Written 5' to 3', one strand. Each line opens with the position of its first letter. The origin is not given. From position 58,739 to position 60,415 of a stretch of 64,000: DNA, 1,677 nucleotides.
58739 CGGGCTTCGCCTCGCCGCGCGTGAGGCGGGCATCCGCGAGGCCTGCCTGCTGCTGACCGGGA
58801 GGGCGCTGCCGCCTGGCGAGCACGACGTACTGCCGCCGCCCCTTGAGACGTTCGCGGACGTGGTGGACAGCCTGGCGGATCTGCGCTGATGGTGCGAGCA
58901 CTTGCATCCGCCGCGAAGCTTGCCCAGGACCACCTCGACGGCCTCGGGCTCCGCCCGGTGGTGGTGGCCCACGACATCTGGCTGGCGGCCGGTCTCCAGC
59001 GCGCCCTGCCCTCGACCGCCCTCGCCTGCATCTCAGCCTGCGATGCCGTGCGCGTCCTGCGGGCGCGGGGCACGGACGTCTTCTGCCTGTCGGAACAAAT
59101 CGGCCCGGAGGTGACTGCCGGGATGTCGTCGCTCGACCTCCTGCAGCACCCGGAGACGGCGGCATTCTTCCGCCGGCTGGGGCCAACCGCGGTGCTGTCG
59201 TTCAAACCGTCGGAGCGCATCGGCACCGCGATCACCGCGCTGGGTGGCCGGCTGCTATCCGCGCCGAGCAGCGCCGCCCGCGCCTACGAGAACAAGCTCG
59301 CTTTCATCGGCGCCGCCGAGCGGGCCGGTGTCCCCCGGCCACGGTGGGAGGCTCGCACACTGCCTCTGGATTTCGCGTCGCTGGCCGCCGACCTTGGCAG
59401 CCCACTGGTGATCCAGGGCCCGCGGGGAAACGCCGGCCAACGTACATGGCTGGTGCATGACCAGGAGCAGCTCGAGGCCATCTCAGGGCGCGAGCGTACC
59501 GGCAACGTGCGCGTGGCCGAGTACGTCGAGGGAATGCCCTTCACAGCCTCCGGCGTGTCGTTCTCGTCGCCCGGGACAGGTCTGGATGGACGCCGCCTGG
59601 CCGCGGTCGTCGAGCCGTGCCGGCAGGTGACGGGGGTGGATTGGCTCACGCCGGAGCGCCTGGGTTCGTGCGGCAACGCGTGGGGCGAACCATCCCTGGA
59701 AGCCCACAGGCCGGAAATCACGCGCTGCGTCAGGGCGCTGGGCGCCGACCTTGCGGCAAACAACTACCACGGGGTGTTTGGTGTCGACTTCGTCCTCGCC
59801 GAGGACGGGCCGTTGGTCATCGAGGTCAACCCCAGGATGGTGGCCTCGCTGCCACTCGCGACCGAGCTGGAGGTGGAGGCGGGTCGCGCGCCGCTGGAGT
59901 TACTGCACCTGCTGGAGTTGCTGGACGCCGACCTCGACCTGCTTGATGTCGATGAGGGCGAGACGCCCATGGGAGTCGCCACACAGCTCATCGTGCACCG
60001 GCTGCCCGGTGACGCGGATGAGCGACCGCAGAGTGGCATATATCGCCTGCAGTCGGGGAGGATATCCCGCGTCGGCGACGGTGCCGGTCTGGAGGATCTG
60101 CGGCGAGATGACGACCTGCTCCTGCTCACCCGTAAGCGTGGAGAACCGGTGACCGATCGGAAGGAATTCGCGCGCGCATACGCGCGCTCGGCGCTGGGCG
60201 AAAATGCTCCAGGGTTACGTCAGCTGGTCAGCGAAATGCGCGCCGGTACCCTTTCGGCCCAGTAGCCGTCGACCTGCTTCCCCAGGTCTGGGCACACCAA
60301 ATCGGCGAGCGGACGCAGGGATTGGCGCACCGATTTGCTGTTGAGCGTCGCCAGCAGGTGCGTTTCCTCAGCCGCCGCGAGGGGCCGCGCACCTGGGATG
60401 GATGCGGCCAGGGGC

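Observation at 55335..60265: Orphan LysW-like carrier protein with ATP-grasp, ThrC-like PLP enzyme, MurD-like ligase and NlpC/P60 peptidase: candidate new amino-group-carrier pathway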

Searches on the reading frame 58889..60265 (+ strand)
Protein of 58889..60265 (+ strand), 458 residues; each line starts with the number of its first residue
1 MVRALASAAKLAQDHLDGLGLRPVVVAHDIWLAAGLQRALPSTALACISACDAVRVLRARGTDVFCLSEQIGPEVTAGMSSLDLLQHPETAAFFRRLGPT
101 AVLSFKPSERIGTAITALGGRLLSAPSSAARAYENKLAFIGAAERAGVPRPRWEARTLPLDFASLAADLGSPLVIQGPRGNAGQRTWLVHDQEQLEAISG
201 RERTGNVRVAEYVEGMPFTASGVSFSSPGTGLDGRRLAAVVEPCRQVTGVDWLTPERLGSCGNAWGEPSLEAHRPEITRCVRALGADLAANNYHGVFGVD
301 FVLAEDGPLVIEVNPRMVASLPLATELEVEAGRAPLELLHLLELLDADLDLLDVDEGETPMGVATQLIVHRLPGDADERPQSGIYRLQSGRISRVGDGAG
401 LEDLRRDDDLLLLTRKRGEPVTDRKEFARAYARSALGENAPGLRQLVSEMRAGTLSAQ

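Call 3: search_protein_families(library=pfam, proteins=[window:58889-60265:+], max_evalue=0.01)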
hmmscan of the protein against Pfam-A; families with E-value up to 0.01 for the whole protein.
window:58889-60265:+ (458 aa): 2 families
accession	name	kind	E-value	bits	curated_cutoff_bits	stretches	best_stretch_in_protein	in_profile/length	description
PF02655.19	ATP-grasp_3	-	1.4e-09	38.7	23.2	1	134-320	2-160/160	ATP-grasp domain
PF14397.11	ATPgrasp_ST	-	0.0029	17.3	31.4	1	291-319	229-258/278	Sugar-transfer associated ATP-grasp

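Call 4: search_protein_families(library=ncbifam, proteins=[window:58889-60265:+], max_evalue=0.01)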
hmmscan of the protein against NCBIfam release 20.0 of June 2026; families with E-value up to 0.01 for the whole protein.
window:58889-60265:+ (458 aa): 7 families
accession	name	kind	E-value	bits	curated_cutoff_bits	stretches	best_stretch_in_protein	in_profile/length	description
NF005096.0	PRK06524.1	equivalog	1.7e-22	79.2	684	1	84-393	90-408/493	biotin carboxylase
NF042917.1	PAGG_GluLig_BesA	equivalog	1.5e-07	30.5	750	1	260-319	289-351/432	L-propargylglycine--L-glutamate ligase BesA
TIGR00768.1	rimK_fam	subfamily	2e-07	30.7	143.4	1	126-204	78-156/276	RimK family alpha-L-glutamate ligase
TIGR01369.1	CPSaseII_lrg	equivalog_domain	0.00012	19.8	1027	0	278-324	805-848/1052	carbamoyl-phosphate synthase (glutamine-hydrolyzing) large subunit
TIGR02144.1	LysX_arch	equivalog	0.00041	19.5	275.6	1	127-200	79-152/281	lysine biosynthesis protein LysX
NF002563.0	PRK02186.1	subfamily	0.001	17.4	625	1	122-318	94-278/890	argininosuccinate lyase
NF003671.0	PRK05294.1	equivalog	0.0067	14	599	0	277-324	801-845/1058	carbamoyl-phosphate synthase large subunit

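Call 5: find_homologous_proteins(query=window:58889-60265:+)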
Query window:58889-60265:+ (458 aa): 73 proteins with E <= 0.001 among 8000 candidates.
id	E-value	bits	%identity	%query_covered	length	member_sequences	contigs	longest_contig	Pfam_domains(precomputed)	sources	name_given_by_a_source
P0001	1.1e-296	1001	100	100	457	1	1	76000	PF02655.20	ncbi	ncbi:MAG: ATP-grasp domain-containing protein [Candidatus Dormibacteria bacterium]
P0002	2.6e-211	720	72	100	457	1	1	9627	PF02655.20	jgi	jgi:hypothetical protein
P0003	2.0e-205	701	73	95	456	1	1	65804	PF02655.20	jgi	jgi:hypothetical protein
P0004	7.4e-205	699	72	95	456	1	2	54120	PF02655.20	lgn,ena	-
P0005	1.1e-203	695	70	100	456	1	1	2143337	PF02655.20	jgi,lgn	jgi:hypothetical protein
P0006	1.3e-203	695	72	95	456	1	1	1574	PF02655.20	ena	-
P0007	4.8e-202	690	71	95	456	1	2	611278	PF02655.20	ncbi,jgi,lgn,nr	ncbi:MAG: hypothetical protein QOK05_364 [Chloroflexota bacterium]|jgi:hypothetical protein|nr:hypot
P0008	5.2e-202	689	70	96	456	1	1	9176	PF02655.20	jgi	jgi:hypothetical protein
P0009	1.3e-199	682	71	99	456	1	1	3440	PF02655.20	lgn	-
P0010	1.8e-198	678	71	99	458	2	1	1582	PF02655.20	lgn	-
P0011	2.5e-197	674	69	99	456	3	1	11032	PF02655.20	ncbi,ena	-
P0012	1.2e-195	668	70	96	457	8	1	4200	PF02655.20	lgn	-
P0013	1.4e-195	668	71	95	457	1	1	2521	PF02655.20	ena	-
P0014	2.5e-195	667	70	99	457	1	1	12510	PF02655.20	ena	-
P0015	1.1e-193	662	70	95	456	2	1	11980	PF02655.20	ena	-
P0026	1.4e-121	424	51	98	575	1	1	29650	PF02655.20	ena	-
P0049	8.7e-109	382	49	95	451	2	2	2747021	PF02655.20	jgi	jgi:glutathione synthase/RimK-type ligase-like ATP-grasp enzyme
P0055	4.5e-104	367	46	97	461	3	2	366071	PF02655.20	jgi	jgi:hypothetical protein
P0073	2.6e-40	156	33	89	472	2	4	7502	PF02655.20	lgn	-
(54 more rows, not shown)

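Call 7: find_encoding_contigs(protein=P0005, flank=8000, max_places=2)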
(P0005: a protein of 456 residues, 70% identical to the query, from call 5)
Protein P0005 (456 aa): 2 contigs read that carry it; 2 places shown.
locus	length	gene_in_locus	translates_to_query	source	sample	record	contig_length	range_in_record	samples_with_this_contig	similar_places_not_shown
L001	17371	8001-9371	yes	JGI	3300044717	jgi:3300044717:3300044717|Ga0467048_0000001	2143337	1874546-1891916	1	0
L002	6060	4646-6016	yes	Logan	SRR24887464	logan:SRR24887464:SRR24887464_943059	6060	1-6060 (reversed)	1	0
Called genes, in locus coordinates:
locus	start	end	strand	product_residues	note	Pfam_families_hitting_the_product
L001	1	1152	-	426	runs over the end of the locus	PF06925:MGDG_synth, PF04101:Glyco_tran_28_C, PF13692:Glyco_trans_1_4 (weak)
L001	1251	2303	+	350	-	PF04339:FemAB_like (weak), PF13480:Acetyltransf_6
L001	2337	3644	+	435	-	PF20706:GT4-conflict, PF13439:Glyco_transf_4, PF13579:Glyco_trans_4_4, PF00534:Glycos_transf_1, PF13692:Glyco_trans_1_4, PF13524:Glyco_trans_1_2 (weak)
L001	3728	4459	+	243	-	PF00702:Hydrolase, PF13419:HAD_2, PF13242:Hydrolase_like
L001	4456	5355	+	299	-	PF00877:NLPC_P60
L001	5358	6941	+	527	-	PF08245:Mur_ligase_M, PF02875:Mur_ligase_C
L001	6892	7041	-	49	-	PF21344:Zn_ribbon_LysW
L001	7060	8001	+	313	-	PF00291:PALP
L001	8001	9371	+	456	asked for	PF02655:ATP-grasp_3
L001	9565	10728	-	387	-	PF12666:PrgI (weak), PF13481:AAA_25 (faint), PF01656:CbiA (weak), PF10609:ParA (faint), PF13614:AAA_31 (faint)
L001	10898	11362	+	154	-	-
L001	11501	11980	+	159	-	PF12680:SnoaL_2 (faint)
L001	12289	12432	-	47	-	-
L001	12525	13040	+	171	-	PF01863:YgjP-like, PF10263:SprT-like (weak)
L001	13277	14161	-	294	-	PF00296:Bac_luciferase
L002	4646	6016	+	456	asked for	PF02655:ATP-grasp_3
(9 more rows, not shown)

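Call 8: find_encoding_contigs(protein=P0049, flank=8000, max_places=2)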
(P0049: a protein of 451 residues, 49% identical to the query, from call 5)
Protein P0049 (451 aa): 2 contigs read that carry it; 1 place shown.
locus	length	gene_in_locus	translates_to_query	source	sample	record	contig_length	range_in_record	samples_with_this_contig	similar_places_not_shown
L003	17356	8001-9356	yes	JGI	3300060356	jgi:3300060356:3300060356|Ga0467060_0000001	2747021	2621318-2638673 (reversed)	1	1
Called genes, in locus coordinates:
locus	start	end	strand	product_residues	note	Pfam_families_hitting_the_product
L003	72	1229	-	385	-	PF06925:MGDG_synth, PF13692:Glyco_trans_1_4 (faint), PF02350:Epimerase_2 (weak), PF04101:Glyco_tran_28_C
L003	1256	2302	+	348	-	PF04339:FemAB_like (weak), PF13480:Acetyltransf_6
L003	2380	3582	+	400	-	PF13439:Glyco_transf_4, PF13579:Glyco_trans_4_4, PF20706:GT4-conflict, PF00534:Glycos_transf_1, PF13692:Glyco_trans_1_4, PF13524:Glyco_trans_1_2 (weak)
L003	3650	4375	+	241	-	PF00702:Hydrolase, PF13419:HAD_2, PF13242:Hydrolase_like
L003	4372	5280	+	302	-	PF00877:NLPC_P60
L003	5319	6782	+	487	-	PF08245:Mur_ligase_M, PF02875:Mur_ligase_C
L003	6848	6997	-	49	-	PF21344:Zn_ribbon_LysW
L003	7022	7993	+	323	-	PF00291:PALP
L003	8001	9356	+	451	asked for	PF02655:ATP-grasp_3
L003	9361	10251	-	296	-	PF00482:T2SSF (weak)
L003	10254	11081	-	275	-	-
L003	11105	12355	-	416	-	PF00437:T2SSE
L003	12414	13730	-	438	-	PF01656:CbiA (weak), PF13614:AAA_31 (weak)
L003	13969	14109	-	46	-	-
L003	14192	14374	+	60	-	-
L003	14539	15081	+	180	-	PF12680:SnoaL_2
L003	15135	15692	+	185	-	PF01863:YgjP-like, PF10263:SprT-like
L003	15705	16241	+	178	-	PF05163:DinB, PF12867:DinB_2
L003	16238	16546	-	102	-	-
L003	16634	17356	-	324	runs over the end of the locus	PF05257:CHAP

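Call 9: find_encoding_contigs(protein=P0055, flank=8000, max_places=2)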
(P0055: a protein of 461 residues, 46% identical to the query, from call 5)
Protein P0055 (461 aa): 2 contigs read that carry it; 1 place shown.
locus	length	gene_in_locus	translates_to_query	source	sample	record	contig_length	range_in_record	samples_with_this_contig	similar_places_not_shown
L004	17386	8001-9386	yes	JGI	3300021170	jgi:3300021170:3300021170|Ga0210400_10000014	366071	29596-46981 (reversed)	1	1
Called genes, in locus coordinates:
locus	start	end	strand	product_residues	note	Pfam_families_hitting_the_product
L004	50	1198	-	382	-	PF06925:MGDG_synth, PF13692:Glyco_trans_1_4 (faint), PF02350:Epimerase_2 (weak), PF04101:Glyco_tran_28_C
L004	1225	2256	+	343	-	PF13480:Acetyltransf_6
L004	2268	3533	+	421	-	PF20706:GT4-conflict, PF13439:Glyco_transf_4, PF13579:Glyco_trans_4_4, PF00534:Glycos_transf_1, PF13692:Glyco_trans_1_4, PF13524:Glyco_trans_1_2 (faint)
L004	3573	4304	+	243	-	PF00702:Hydrolase, PF13419:HAD_2, PF13242:Hydrolase_like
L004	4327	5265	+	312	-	PF00877:NLPC_P60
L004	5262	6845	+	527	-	PF08245:Mur_ligase_M, PF02875:Mur_ligase_C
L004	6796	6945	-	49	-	PF21344:Zn_ribbon_LysW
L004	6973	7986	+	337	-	PF00291:PALP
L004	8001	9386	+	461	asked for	PF02655:ATP-grasp_3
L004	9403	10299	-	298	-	PF00482:T2SSF (weak)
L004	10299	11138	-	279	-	-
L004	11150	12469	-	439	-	PF00437:T2SSE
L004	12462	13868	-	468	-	PF01656:CbiA, PF10609:ParA (faint), PF13614:AAA_31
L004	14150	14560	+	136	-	-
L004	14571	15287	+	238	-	PF12680:SnoaL_2 (weak)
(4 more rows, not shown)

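Call 12: search_solved_structures(query=window:58889-60265:+, max_evalue=0.01)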
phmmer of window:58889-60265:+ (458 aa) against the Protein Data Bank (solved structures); distinct sequences matched with E-value up to 0.01: 2.
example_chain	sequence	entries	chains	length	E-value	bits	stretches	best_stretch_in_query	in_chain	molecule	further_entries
2ip4_A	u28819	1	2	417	2.8e-06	29.4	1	110-317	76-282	Phosphoribosylamine--glycine ligase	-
8yi6_A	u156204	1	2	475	2.9e-06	29.4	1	260-320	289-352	L-propargylglycine--L-glutamate ligase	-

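Call 17: find_encoding_contigs(protein=P0073, flank=8000, max_places=3)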
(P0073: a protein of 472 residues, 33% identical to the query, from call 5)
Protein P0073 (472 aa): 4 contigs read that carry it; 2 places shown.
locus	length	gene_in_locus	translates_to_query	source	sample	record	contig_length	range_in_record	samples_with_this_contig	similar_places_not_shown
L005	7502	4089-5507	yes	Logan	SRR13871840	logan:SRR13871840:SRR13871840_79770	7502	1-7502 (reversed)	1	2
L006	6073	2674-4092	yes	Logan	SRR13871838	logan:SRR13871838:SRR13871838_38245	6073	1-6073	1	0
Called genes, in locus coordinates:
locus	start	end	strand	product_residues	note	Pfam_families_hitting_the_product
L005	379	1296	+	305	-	PF00877:NLPC_P60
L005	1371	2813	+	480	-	PF08245:Mur_ligase_M, PF02875:Mur_ligase_C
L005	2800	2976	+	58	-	PF21344:Zn_ribbon_LysW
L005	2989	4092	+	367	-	PF00291:PALP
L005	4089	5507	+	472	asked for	PF02655:ATP-grasp_3 (weak)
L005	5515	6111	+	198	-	PF04542:Sigma70_r2, PF08281:Sigma70_r4_2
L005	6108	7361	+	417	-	PF13490:zf-HC2 (weak)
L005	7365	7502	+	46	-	?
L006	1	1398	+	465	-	?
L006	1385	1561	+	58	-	PF21344:Zn_ribbon_LysW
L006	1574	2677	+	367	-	PF00291:PALP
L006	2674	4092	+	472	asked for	PF02655:ATP-grasp_3 (weak)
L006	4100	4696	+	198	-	PF04542:Sigma70_r2, PF08281:Sigma70_r4_2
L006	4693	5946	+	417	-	PF13490:zf-HC2 (weak)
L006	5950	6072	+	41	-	?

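Call 18: find_encoding_contigs(protein=P0001, flank=10000, max_places=2)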
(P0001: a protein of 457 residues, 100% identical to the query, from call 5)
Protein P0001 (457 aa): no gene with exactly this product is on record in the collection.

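Call 26: find_related_loci(query=A2, collection=genome_contigs, flank=10000)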
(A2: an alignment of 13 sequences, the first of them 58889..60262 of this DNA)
Query A2 (458 aa) in genome_contigs; peptide patterns used: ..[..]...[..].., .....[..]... (x = any residue, [..] = any of these).
101 stretches matched a pattern; 49 encode a relative of the query (tblastn E <= 1e-3); 48 distinct loci.
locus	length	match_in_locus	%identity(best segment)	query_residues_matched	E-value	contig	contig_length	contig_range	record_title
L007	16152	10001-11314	71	15-451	0e+0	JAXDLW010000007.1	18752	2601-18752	MAG: Chloroflexota bacterium isolate BP_627 scaffold_2092393, whole genome shotgun sequence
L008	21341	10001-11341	69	15-453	0e+0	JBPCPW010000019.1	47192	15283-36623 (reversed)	MAG: Candidatus Dormibacteria bacterium isolate TH_ant_mag_192 S1Ck127_3269945_flag_0_multi_14.9970_len_47192, whole gen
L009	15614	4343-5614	69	22-447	1e-175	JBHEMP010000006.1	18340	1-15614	MAG: Candidatus Dormibacteria bacterium isolate S3_bin.41.orig S3_k141_3308860, whole genome shotgun sequence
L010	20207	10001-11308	48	20-453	7e-111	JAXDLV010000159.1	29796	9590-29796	MAG: Chloroflexota bacterium isolate BP_626 scaffold_1574136, whole genome shotgun sequence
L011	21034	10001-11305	48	17-451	1e-106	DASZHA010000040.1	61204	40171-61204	MAG TPA_asm: Candidatus Dormiibacterota bacterium isolate SMAG_U6563 k141_3097178, whole genome shotgun sequence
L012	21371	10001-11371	46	8-451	7e-105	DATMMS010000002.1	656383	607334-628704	MAG TPA_asm: Candidatus Solibacter sp. isolate SMAG_U12829 k141_649485, whole genome shotgun sequence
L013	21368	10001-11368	69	1-455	0e+0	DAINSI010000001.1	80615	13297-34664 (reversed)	MAG TPA_asm: Candidatus Dormiibacterota bacterium isolate CTOTU41361 NODE_55_length_80615_cov_5.391994, whole genome sho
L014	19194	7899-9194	48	17-448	8e-110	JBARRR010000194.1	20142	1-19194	MAG: Candidatus Dormiibacterota bacterium isolate MFD13499_ilm_asm_bin2 k127_438173, whole genome shotgun sequence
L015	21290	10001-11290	49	22-451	1e-109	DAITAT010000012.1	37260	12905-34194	MAG TPA_asm: Candidatus Dormiibacterota bacterium isolate CTOTU41324 NODE_487_length_37260_cov_39.580406, whole genome s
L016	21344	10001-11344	51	20-451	4e-118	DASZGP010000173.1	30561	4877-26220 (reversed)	MAG TPA_asm: Candidatus Dormiibacterota bacterium isolate SMAG_U6551 k141_4064954, whole genome shotgun sequence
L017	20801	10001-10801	42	99-372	3e-48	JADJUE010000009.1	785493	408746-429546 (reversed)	MAG: Candidatus Epilinea brevis isolate Hirt_BATAC.427 tig00317054-10-7862290, whole genome shotgun sequence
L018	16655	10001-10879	40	76-372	1e-46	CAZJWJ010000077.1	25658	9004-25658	MAG TPA_asm: uncultured Anaerolineales bacterium isolate binchicken_co350_168 genome assembly, contig: NODE_2509_length_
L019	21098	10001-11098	36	35-372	8e-42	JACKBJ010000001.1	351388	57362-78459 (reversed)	MAG: Caldilineae bacterium isolate HK-STAS-CHLO-18 HK-STAS-CHLO-18_1, whole genome shotgun sequence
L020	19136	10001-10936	37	77-400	8e-41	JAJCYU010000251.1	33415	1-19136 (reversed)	MAG: Anaerolineae bacterium isolate OFTM155 OFTM155_250, whole genome shotgun sequence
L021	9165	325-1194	41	80-372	3e-40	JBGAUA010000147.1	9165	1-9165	MAG: Anaerolineae bacterium isolate MAG_MBR_AS.19 MBRAS-19_NODE_147_length_9165_cov_3.498460, whole genome shotgun seque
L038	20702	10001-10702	33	79-323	2e-24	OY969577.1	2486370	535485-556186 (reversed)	MAG: Candidatus Dormibacteraeota bacterium isolate MFD10064.bin.c.3 genome assembly, chromosome: 1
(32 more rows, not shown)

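Call 32: search_protein_families(library=pfam, proteins=[L017:4649-5686:+, L017:5696-8398:+, L017:8580-9653:+, L017:9650-11095:+, L017:11117-11851:+, L017:11864-13108:-, L017:2106-4436:-], max_evalue=0.001)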
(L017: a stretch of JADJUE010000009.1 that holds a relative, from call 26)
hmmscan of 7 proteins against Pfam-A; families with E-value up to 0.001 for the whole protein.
L017:4649-5686:+ (345 aa): 0 families

L017:5696-8398:+ (900 aa): 4 families
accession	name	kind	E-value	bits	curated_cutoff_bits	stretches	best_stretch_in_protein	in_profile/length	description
PF08245.18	Mur_ligase_M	-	2.3e-22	80.4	24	1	533-720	1-200/200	Mur ligase middle domain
PF00877.26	NLPC_P60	-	5e-18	65.4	23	1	241-337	1-91/105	NlpC/P60 family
PF02875.26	Mur_ligase_C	-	1.2e-11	46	28.4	1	742-855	1-126/127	Mur ligase, glutamate ligase domain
PF18348.7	SH3_16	-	7.4e-07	29.3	25.8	1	155-202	1-49/49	Bacterial dipeptidyl-peptidase Sh3 domain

L017:8580-9653:+ (357 aa): 1 family
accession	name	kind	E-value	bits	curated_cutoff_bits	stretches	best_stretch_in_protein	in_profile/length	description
PF00291.31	PALP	-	1.2e-49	169.6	35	1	37-329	2-295/295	Pyridoxal-phosphate dependent enzyme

L017:9650-11095:+ (481 aa): 1 family
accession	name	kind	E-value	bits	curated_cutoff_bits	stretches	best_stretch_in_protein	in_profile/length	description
PF02655.19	ATP-grasp_3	-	0.00012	22.7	23.2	1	292-333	120-160/160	ATP-grasp domain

L017:11117-11851:+ (244 aa): 1 family
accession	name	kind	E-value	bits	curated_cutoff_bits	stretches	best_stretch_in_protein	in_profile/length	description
PF00596.27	Aldolase_II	-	1.3e-42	146.2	22.2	1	23-199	1-181/183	Class II Aldolase and Adducin N-terminal domain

L017:11864-13108:- (414 aa): 1 family
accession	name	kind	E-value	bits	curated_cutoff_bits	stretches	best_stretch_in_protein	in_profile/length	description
PF02274.22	ADI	-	1.9e-64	218.5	22.8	1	126-411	109-377/377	Arginine deiminase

L017:2106-4436:- (776 aa): 2 families
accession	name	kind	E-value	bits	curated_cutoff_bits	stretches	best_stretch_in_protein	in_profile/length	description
PF17963.7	Big_9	-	9.9e-14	52.4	23.6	2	363-444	1-78/89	Bacterial Ig domain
PF17892.7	Cadherin_5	-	4.7e-07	30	26.5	1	375-448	15-89/98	Cadherin-like domain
